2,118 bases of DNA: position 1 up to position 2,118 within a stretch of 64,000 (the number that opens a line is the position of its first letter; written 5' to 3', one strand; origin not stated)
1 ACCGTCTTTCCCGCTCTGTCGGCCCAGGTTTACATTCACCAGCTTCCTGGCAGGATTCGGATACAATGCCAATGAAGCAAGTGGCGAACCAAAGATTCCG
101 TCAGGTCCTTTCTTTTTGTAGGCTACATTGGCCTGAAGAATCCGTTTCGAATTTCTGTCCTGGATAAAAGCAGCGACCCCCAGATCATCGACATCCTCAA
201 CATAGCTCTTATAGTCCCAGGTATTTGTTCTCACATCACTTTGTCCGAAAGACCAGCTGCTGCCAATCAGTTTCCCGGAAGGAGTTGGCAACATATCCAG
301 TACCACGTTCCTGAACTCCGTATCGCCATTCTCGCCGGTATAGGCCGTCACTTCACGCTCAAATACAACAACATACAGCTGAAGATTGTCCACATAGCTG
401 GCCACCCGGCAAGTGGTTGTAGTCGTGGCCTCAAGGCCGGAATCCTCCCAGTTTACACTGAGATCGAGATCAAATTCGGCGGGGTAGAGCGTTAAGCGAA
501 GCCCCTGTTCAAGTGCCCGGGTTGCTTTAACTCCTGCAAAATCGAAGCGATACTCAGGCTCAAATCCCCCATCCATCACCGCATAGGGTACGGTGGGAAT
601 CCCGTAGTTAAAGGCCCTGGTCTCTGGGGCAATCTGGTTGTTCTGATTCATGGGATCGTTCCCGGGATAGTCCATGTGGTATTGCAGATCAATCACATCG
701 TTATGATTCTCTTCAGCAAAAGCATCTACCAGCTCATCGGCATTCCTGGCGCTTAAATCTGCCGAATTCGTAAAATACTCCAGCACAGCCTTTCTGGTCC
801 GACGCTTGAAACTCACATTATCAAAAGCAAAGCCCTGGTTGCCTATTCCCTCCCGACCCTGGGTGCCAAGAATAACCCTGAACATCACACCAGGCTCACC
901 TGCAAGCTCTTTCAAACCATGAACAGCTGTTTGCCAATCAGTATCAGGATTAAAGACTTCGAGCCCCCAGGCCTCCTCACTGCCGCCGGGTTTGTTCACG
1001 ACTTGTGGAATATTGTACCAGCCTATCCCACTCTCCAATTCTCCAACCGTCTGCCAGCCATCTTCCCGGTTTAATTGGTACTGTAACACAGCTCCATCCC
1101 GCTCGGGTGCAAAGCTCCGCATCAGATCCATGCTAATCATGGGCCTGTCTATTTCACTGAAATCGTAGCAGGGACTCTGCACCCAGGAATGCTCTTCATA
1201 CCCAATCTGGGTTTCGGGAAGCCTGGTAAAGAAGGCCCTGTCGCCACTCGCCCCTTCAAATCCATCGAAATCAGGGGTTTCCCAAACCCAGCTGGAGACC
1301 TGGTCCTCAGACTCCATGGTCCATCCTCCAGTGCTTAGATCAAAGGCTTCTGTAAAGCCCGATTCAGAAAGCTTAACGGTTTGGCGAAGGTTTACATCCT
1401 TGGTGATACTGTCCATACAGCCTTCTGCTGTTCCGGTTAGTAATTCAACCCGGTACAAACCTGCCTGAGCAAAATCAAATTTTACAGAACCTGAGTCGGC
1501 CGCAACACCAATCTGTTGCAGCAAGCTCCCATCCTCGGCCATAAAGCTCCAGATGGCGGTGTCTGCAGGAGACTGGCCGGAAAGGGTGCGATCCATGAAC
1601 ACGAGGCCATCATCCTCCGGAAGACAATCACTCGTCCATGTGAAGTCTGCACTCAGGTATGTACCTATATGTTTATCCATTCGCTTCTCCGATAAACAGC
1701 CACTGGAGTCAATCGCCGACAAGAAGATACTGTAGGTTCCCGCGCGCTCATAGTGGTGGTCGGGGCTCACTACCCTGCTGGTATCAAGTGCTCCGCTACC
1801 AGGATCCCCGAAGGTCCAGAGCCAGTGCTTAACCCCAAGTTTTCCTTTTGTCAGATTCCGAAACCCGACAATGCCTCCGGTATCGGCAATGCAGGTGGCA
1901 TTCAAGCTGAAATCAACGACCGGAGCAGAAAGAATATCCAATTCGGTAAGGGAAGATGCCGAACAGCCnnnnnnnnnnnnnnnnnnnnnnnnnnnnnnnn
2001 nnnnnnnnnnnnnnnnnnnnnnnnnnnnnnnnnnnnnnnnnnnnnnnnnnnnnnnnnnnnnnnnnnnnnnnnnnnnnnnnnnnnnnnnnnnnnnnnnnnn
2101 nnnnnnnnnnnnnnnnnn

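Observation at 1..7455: The largest gene on the left side is missing from the ORF track: a 2485-codon partial SGNH-FN3x8-HYR-PKD T9SS cargo protein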

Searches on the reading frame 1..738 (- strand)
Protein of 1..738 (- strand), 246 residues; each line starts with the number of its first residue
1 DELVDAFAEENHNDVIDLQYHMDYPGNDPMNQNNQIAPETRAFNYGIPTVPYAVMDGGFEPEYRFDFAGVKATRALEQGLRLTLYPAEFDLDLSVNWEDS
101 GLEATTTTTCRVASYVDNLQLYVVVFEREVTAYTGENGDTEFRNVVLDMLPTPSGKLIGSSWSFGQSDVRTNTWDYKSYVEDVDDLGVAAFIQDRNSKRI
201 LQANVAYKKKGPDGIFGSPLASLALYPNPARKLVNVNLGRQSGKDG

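Call 5: search_protein_families(library=pfam, proteins=[window:1-738:-], max_evalue=1)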
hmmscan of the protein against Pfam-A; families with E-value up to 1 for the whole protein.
window:1-738:- (246 aa): 0 families

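Call 6: search_protein_families(library=ncbifam, proteins=[window:1-738:-], max_evalue=1)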
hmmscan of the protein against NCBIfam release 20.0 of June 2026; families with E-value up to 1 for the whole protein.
window:1-738:- (246 aa): 1 family
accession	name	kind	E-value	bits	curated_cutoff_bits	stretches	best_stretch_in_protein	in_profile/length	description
NF045500.1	Omp28_seleno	equivalog_domain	0.0031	16.9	200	1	112-205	171-265/377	Omp28-related selenoprotein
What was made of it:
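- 106..789 (-): HBP35/Omp28-like pair: thioredoxin-fold domain without CxxC (aa 2223-2325) plus an Ig-like sandwich (aa 2326-2450). NCBIfam Omp28_seleno is weak, E 0.003 (call 6).
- On HBP35 / Omp28-related proteins: NF045500 scores 16.9 bits against a cutoff of 200 (call 6).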

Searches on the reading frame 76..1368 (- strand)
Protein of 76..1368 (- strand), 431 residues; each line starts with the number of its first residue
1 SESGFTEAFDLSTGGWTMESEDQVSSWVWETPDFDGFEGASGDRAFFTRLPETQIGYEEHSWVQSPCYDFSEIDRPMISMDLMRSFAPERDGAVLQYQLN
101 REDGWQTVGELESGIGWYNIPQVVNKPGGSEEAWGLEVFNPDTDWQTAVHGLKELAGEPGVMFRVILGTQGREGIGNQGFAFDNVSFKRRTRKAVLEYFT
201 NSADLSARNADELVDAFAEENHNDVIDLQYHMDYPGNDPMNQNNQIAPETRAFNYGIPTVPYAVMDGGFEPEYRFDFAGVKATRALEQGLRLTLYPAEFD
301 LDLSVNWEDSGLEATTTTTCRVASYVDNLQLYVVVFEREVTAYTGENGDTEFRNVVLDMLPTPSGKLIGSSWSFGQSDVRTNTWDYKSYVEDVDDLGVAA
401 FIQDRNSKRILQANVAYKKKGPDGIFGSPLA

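Call 21: find_homologous_proteins(query=window:76-1368:-, max_evalue=0.001)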
Query window:76-1368:- (431 aa): 107 proteins with E <= 0.001 among 5837 candidates.
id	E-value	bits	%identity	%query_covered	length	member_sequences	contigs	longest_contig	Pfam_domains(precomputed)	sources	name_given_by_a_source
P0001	8.2e-195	666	66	97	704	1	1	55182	PF00801.27,PF18962.8,PF18911.7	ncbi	ncbi:MAG: PKD domain-containing protein [Bacteroidales bacterium]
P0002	3.7e-164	565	57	97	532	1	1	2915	PF18962.8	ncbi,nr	ncbi:MAG TPA: T9SS type A sorting domain-containing protein [Bacteroides sp.]|nr:T9SS type A sorting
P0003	6.6e-149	515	54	98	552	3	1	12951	PF18962.8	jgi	jgi:hypothetical protein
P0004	1.7e-148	514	59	84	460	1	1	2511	PF18962.8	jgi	-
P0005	3.2e-145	503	53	99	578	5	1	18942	PF18962.8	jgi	-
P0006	2.6e-143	497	50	97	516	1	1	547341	PF18962.8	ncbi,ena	-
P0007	1.9e-140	487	52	96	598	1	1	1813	PF18962.8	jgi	-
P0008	7.2e-140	485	52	97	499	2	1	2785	PF18962.8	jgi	jgi:hypothetical protein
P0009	3.5e-139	483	51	95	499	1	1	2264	PF18962.8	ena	-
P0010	1.4e-138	481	52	98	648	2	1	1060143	PF18962.8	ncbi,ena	-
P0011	1.3e-137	478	59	84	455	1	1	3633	PF18962.8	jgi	-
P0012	2.3e-137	477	51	97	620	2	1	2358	PF18962.8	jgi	jgi:hypothetical protein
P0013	7.5e-132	459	58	78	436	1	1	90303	PF18962.8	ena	-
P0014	9.2e-132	459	50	97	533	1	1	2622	PF11551.15,PF18962.8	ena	-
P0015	3.7e-131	457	50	98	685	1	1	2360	PF11551.15,PF18962.8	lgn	-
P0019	2.2e-128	447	49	96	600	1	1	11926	PF11551.15,PF18962.8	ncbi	ncbi:MAG: T9SS type A sorting domain-containing protein, partial [Bacteroidota bacterium]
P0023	4.7e-125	436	47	98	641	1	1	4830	PF11551.15,PF18962.8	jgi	jgi:hypothetical protein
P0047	3.1e-104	368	50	78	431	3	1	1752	PF11551.15,PF18962.8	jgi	jgi:hypothetical protein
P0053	2.1e-99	352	50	74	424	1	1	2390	PF11551.15,PF18962.8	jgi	jgi:hypothetical protein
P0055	3.2e-98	348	49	79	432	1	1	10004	PF11551.15,PF18962.8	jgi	-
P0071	2.4e-70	256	49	59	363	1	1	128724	PF11551.15,PF18962.8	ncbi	-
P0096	7.7e-46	175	48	41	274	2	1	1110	PF11551.15,PF18962.8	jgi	jgi:hypothetical protein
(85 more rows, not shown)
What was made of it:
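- On HBP35 / Omp28-related proteins: Some relatives carry a precomputed PF11551 hit (call 21).
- Tried and rejected: (1) After call 21, I first read the C-terminal cassette as a normally free-standing 500-700-aa protein that had been fused onto the giant gene.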

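Call 37: predict_structure(alignment_id=A2)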
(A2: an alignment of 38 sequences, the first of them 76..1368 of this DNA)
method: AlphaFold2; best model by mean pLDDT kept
length: 431 residues; sequences in the alignment: 38
mean_pLDDT: 90.8   pTM: 0.86
mean pLDDT of the five models: 90.8, 90.3, 89.9, 89.8, 88.6
residues with pLDDT >= 90: 344; 70-90: 63; 50-70: 13; < 50: 11
segments of 3 or more residues with pLDDT < 50: 422-431
pLDDT, mean of each block of 10 residues (from residue 1): 78 94 92 91 93 81 95 93 95 95 89 83 92 94 95 92 96 91 95 95 93 92 94 94 91 92 93 81 73 91 96 98 96 97 93 96 94 97 96 96 96 91 37 34
secondary structure, 60 per line:
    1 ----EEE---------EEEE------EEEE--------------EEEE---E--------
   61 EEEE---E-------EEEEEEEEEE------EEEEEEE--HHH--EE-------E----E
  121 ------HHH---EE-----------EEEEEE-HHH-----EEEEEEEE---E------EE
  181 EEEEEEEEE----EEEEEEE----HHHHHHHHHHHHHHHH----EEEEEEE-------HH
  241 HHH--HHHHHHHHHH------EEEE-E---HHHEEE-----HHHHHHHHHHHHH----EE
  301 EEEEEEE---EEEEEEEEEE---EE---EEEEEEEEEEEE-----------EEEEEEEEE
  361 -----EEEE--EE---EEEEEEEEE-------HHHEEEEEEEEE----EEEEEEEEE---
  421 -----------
elements in order: E5-7 E17-20 E27-30 E45-48 E61-64 E76-85 E92-98 E146-151 E161-168 E179-189 E194-200 H205-220 E225-231 H239-243 H246-255 E262-265 E274-276 H282-294 E299-307 E311-320 E329-340 E352-360 E366-369 E377-385 E396-404 E409-417
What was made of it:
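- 790..1368 (-): MAM-like jelly-roll (aa 2030-2222). AlphaFold2 pLDDT 90.8 (call 37).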

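Call 40: fold_search(model_id=the predicted structure, library=pdb)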
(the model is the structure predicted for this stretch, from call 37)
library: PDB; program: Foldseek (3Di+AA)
matches with E <= 10: 1765; with E <= 0.001: 209
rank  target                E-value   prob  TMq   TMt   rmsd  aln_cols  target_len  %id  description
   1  5y1a                  1.9e-11  1.00  0.44  0.59   7.5       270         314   16  HBP35 of Porphyromonas gingivalis (released 2018-07-25)
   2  3ac0_C                4.5e-09  1.00  0.18  0.11  22.0       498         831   12  Crystal structure of Beta-glucosidase from Kluyveromyces marxianus in complex with glucose (released 2010-08-11)
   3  3abz_D                5.6e-09  1.00  0.18  0.11  22.3       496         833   12  Crystal structure of Se-Met labeled Beta-glucosidase from Kluyveromyces marxianus (released 2010-08-11)
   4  3ac0_A                1.4e-08  1.00  0.19  0.11  22.3       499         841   13  Crystal structure of Beta-glucosidase from Kluyveromyces marxianus in complex with glucose (released 2010-08-11)
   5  3ac0_B                1.7e-08  1.00  0.19  0.12  22.4       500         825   12  Crystal structure of Beta-glucosidase from Kluyveromyces marxianus in complex with glucose (released 2010-08-11)
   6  3ac0_D                1.8e-08  1.00  0.18  0.11  22.4       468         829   12  Crystal structure of Beta-glucosidase from Kluyveromyces marxianus in complex with glucose (released 2010-08-11)
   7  3abz_C                4.1e-08  1.00  0.18  0.11  23.0       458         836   12  Crystal structure of Se-Met labeled Beta-glucosidase from Kluyveromyces marxianus (released 2010-08-11)
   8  3abz_A                4.4e-08  1.00  0.18  0.10  22.0       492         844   12  Crystal structure of Se-Met labeled Beta-glucosidase from Kluyveromyces marxianus (released 2010-08-11)
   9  3abz_B                4.9e-08  1.00  0.19  0.12  21.8       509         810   12  Crystal structure of Se-Met labeled Beta-glucosidase from Kluyveromyces marxianus (released 2010-08-11)
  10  2e26_A                5.5e-08  1.00  0.27  0.18  20.1       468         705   11  Crystal structure of two repeat fragment of reelin (released 2007-05-22)
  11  4i3g_B                5.0e-07  0.99  0.17  0.11  21.1       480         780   11  Crystal Structure of DesR, a beta-glucosidase from Streptomyces venezuelae in complex with D-glucose. (released 2013-02-20)
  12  4gwn_A                7.9e-07  1.00  0.30  0.25  15.9       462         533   12  Crystal structure of human mature meprin beta (released 2012-09-19)
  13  7uab_E                1.4e-06  1.00  0.31  0.26  16.3       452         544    9  Human pro-meprin alpha (zymogen state) (released 2022-11-02)
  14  4gwm_A                1.4e-06  1.00  0.31  0.24  15.9       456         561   11  Crystal structure of human promeprin beta (released 2012-09-19)
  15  8a28_A                2.4e-06  1.00  0.27  0.30   4.8       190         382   16  Structure of the astacin zymogen of LAST-MAM from Limulus polyphemus (released 2022-10-19)
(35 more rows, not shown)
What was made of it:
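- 790..1368 (-): Foldseek matches the neuropilin MAM domain 5L73 (TM 0.62), LAST-MAM 8A28, meprins, the gingipain K1 adhesin 4ITC and CBMs (call 40).
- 106..789 (-): The top Foldseek hit is 5Y1A, HBP35, at E 1.9e-11 and TM 0.59 (call 40).
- On HBP35 / Omp28-related proteins: The AlphaFold2 model has pLDDT 90.8 (call 37), and 5Y1A is the top Foldseek hit at E 1.9e-11 (call 40).
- On MAM domain: The fold matches 5L73 (TM 0.62), 8A28 and meprins, but also CBMs and ephrin-receptor ligand-binding domains (call 40).
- Closest known: HBP35 of Porphyromonas gingivalis. Same: It is the best structural match to aa 2223-2450 (E 1.9e-11, TM 0.59 normalised to the target, call 40).
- The MAM-like domain resembles gingipain adhesin domains and CBMs (call 40).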

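Call 54: search_solved_structures(query=A2, max_evalue=1, show_alignments=2)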
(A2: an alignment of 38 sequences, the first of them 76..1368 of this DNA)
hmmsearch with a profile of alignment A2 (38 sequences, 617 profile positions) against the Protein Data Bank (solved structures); distinct sequences matched with E-value up to 1: 13.
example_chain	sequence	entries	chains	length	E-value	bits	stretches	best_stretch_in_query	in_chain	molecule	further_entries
5jvk_A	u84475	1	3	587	1.6e-06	29.7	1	533-610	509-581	Uncharacterized protein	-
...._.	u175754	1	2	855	2.2e-06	29.2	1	527-610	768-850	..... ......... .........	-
8glk_D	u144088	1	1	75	6.8e-06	27.6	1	538-615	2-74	Endonuclease I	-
7pzj_A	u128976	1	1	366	1e-05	27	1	531-608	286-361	Lipase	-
8glj_D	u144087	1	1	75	6.8e-05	24.3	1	537-615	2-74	Por secretion system C-terminal sorting domain-containing protein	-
5uyt_A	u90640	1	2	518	0.00068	21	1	531-615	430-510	Ice-binding protein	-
8qb1_A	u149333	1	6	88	0.0013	20.1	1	538-615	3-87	Mirolase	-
2c26_A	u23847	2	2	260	0.0069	17.7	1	8-102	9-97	ENDOGLUCANASE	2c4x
2axo_A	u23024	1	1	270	0.012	16.9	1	297-372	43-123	hypothetical protein Atu2684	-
1fo5_A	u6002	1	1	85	0.12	13.5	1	301-374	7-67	THIOREDOXIN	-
6aem_A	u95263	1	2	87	0.15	13.3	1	8-97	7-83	PKD domain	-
4l9d_A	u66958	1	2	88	0.23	12.6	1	25-98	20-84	Protease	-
3sd2_A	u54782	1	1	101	0.57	11.3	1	547-604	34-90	Putative member of DUF3244 protein family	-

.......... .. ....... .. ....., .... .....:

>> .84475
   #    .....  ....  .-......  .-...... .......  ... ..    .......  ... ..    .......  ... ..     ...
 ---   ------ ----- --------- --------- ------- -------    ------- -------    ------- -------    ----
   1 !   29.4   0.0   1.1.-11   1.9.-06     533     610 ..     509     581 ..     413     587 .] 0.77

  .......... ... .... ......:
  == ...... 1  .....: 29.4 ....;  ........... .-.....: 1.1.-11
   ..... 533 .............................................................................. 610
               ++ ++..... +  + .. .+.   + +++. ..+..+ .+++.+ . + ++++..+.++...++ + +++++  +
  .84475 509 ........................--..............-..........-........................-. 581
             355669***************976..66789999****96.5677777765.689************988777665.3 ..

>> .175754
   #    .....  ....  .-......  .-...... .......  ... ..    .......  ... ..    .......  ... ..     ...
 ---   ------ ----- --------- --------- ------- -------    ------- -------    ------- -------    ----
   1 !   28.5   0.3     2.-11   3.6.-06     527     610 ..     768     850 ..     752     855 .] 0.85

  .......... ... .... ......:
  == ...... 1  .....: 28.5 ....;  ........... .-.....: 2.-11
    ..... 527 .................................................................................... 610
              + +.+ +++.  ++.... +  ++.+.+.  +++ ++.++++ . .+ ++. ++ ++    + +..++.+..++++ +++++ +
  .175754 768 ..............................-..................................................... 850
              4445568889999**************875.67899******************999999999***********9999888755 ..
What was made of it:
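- Closest known: HBP35 of Porphyromonas gingivalis. Different: No similarity is detectable by sequence profile (call 54).
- Tried and rejected: (3) The sequence profile of the cassette does not find HBP35 in the PDB (call 54), so that link is fold-only.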

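Call 78: search_protein_representatives(protein=window:76-1368:-)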
Query: 431 residues. Proteins with E-value up to 0.001 (for the whole library): 3824; up to 1e-10: 2105; up to 1e-30: 650. The best 150 are listed.
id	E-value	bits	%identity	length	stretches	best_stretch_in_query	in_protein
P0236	6.4e-151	520.0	53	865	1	2-421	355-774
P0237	7.0e-151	519.8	55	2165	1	2-419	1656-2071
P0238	1.4e-147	509.0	53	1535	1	3-422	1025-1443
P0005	1.0e-145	502.8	53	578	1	3-419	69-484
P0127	2.7e-140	484.9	52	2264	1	3-425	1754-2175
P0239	9.8e-140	483.1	50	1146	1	4-413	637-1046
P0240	5.0e-137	474.2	49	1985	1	2-421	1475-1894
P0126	9.5e-135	466.7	52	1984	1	4-419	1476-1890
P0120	9.8e-134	463.3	53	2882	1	3-418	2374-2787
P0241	3.3e-133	461.6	50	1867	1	3-418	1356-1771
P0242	2.3e-131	455.5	49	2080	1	4-418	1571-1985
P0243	3.3e-128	445.1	49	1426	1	3-421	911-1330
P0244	2.2e-127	442.4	49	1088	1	2-417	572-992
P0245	8.7e-114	397.6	34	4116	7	5-187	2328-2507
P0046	3.6e-107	375.8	51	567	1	5-348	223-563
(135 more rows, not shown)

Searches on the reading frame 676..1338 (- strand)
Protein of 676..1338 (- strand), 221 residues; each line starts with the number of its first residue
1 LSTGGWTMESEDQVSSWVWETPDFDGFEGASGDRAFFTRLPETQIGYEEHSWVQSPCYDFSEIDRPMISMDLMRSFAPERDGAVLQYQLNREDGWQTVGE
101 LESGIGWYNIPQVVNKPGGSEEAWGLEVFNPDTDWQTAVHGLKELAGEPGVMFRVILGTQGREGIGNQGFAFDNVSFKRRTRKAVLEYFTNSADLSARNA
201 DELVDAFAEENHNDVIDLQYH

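Call 5: search_protein_families(library=pfam, proteins=[window:676-1338:-], max_evalue=1)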
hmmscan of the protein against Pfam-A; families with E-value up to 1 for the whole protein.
window:676-1338:- (221 aa): 0 families
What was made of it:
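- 790..1368 (-): No Pfam hit (call 5).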

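Call 6: search_protein_families(library=ncbifam, proteins=[window:676-1338:-], max_evalue=1)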
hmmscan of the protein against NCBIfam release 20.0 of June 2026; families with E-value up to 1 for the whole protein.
window:676-1338:- (221 aa): 1 family
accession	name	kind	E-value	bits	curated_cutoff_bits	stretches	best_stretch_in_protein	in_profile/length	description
NF008440.0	PRK11283.1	equivalog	0.23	10.2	638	1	143-172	352-381/437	glutamate/aspartate:proton symporter GltP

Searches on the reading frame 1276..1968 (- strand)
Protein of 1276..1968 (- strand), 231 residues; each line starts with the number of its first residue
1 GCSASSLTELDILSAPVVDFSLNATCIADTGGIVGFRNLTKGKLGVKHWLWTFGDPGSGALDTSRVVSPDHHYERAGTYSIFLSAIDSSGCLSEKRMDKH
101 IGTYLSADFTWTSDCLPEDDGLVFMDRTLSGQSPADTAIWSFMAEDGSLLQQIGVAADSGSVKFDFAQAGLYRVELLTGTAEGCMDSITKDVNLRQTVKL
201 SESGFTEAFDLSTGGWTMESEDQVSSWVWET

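Call 5: search_protein_families(library=pfam, proteins=[window:1276-1968:-], max_evalue=1)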
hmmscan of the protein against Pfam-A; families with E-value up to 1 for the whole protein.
window:1276-1968:- (231 aa): 3 families
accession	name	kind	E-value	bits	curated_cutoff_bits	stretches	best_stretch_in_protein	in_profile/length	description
PF18911.6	PKD_4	-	6.3e-13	49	27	2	15-97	3-80/85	PKD domain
PF00801.26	PKD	-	1.8e-06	28.3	23.5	1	48-90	31-70/80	PKD domain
PF08329.16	ChitinaseA_N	-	0.0045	17.1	21.2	1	154-194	67-107/133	Chitinase A, N-terminal domain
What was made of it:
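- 1384..1926 (-): Two PKD units (aa 1844-2024). PF18911 49 bits against a cutoff of 27, two stretches; PF00801 28.3 bits (call 5).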
